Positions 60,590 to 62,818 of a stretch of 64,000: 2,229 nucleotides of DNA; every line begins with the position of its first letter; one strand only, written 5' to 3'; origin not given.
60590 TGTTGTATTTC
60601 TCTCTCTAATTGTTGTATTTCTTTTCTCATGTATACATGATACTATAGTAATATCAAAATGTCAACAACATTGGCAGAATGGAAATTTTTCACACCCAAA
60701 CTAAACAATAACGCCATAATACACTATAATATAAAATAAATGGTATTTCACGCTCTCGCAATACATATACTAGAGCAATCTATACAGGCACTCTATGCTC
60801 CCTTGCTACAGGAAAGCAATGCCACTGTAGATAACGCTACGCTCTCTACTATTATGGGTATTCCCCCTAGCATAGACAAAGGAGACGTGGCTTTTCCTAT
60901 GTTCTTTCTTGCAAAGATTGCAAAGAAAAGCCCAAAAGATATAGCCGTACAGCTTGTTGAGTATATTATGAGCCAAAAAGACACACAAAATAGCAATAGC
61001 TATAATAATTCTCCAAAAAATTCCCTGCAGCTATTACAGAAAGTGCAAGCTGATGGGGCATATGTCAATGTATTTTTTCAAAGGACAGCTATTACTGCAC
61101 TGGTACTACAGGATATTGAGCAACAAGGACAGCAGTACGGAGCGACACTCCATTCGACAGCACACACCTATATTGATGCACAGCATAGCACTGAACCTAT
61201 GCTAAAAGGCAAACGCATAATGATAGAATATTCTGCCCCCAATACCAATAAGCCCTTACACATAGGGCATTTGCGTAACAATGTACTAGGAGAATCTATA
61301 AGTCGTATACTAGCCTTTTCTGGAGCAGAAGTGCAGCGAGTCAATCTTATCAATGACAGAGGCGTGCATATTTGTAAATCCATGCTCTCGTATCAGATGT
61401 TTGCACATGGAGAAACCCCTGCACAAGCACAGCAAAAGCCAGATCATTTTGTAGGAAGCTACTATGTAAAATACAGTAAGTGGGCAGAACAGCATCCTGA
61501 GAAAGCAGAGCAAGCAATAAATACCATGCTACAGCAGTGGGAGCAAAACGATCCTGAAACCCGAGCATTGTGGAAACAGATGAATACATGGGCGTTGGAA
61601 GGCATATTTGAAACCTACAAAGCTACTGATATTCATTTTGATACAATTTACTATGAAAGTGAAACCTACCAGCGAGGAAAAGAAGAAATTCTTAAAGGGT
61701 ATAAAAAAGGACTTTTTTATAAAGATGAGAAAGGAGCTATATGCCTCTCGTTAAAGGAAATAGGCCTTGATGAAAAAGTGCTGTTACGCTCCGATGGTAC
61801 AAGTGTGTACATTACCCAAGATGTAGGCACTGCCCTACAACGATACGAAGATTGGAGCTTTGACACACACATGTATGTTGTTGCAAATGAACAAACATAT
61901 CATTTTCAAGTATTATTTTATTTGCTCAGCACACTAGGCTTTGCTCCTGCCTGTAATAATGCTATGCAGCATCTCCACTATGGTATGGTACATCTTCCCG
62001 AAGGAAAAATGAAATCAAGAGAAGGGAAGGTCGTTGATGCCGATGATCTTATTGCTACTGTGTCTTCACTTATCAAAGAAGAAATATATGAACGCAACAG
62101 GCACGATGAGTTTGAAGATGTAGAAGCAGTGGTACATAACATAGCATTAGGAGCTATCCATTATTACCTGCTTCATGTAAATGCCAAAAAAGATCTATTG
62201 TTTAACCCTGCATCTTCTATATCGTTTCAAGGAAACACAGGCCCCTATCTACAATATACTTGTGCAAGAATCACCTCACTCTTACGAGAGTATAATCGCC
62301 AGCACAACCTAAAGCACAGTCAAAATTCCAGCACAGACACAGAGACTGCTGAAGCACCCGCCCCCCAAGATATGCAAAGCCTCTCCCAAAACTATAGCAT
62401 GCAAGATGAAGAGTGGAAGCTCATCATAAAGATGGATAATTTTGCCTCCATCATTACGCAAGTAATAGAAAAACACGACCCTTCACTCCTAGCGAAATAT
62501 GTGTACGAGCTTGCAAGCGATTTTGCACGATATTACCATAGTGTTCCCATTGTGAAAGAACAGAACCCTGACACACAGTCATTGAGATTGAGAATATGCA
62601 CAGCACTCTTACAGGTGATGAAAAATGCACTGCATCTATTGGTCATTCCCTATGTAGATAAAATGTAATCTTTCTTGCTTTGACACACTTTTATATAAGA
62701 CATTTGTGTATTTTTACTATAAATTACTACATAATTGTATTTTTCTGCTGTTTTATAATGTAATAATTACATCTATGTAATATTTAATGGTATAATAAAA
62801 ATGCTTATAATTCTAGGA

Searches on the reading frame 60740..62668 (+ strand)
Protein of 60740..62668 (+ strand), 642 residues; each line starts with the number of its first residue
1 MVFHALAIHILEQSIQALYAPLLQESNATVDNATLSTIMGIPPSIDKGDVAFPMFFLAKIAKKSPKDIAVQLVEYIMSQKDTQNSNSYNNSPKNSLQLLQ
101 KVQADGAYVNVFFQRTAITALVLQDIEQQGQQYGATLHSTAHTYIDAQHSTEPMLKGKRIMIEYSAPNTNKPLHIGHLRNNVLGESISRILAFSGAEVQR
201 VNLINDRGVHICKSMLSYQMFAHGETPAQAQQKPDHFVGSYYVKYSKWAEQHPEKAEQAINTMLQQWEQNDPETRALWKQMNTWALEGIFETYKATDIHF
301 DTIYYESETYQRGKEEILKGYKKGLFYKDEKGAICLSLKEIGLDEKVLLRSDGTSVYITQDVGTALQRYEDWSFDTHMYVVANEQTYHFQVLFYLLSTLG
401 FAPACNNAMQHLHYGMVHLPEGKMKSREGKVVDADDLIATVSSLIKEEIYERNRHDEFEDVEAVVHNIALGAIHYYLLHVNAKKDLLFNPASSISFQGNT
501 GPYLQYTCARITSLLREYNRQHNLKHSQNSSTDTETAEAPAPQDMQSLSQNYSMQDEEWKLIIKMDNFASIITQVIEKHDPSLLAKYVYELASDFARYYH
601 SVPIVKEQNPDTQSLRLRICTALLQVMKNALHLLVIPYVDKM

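Call 3: search_protein_families(library=pfam, proteins=[window:60740-62668:+], max_evalue=1)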
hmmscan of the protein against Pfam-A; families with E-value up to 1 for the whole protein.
window:60740-62668:+ (642 aa): 6 families
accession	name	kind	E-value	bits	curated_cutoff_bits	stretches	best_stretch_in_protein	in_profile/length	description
PF00750.26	tRNA-synt_1d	-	4.7e-52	177.5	23.3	1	156-489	18-348/349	tRNA synthetases class I (R), catalytic domain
PF05746.21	DALR_1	-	5.6e-26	91.4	22.3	1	504-642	1-117/117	DALR anticodon binding domain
PF03485.21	Arg_tRNA_synt_N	-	2.8e-07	31.5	21.5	1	29-80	16-68/85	Arginyl tRNA synthetase N terminal domain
PF00133.28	tRNA-synt_1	-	0.009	15.3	22.7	1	160-212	25-77/414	tRNA synthetases class I (I, L, M and V)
PF01406.26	tRNA-synt_1e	-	0.0094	15.8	27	1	157-220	7-70/301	tRNA synthetases class I (C) catalytic domain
PF03873.18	RseA_C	-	0.59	10.9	23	0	251-269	34-51/55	Anti sigma-E protein RseA, C-terminal domain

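Call 13: find_related_loci(query=window:60740-62668:+, collection=genome_contigs, flank=10000)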
Query window:60740-62668:+ (642 aa) in genome_contigs; peptide patterns used: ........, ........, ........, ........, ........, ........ (x = any residue, [..] = any of these).
44 stretches matched a pattern; 2 encode a relative of the query (tblastn E <= 1e-3); 2 distinct loci.
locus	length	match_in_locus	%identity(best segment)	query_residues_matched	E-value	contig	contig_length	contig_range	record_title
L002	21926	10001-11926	97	1-642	0e+0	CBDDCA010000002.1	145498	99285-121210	MAG: Spirochaetia bacterium isolate dde8b434-8a3a-4b4e-bb01-87bd4f4bffd9 genome assembly, contig: contig_2, whole genome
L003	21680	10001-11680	38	47-642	6e-128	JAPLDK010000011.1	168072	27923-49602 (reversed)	MAG: Bacteroidetes bacterium isolate LacPavin_0419_WC90_MAG_45_18 LacPavin_0419_WC90_scaffold_507540, whole genome shotg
